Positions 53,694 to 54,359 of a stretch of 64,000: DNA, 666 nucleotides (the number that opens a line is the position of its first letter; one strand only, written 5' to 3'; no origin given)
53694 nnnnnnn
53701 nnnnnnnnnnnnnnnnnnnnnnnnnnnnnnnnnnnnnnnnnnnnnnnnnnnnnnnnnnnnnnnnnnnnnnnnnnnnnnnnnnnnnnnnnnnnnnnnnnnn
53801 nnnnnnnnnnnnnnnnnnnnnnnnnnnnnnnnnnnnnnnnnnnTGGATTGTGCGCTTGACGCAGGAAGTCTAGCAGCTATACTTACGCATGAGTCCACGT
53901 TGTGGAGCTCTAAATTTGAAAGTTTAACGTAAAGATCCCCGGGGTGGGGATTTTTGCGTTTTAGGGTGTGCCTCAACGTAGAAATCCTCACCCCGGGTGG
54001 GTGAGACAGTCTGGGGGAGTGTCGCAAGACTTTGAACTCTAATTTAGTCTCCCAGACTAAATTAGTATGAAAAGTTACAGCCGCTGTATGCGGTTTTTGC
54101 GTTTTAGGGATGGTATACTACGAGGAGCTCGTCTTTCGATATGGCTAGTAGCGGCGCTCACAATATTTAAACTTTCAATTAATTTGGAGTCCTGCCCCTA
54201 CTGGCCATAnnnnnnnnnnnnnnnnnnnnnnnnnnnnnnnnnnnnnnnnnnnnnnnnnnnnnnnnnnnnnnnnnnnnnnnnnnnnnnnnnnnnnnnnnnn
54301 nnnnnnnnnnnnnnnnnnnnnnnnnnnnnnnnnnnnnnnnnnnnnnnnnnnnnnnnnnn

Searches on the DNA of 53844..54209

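Call 72: search_rna_families(source=window, start=53844, end=54209, threshold=evalue, max_evalue=1)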
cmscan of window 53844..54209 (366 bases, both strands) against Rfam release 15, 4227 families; matches with E-value up to 1: 3.
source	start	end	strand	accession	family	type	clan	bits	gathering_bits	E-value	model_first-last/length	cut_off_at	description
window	53893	53959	+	RF02495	ohsC_RNA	Gene; antitoxin;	-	23.4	50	0.23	1-77/77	no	Oppression of Hydrophobic ORF by sRNA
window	53939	53996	+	RF03816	MIR6297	Gene; miRNA;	-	21.1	114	0.17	1-107/107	no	MIR6297 microRNA precursor family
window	53936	54001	+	RF03233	hvt-mir-H16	Gene; miRNA;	-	17.7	70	0.6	1-64/64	no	hvt-mir-H16 microRNA precursor family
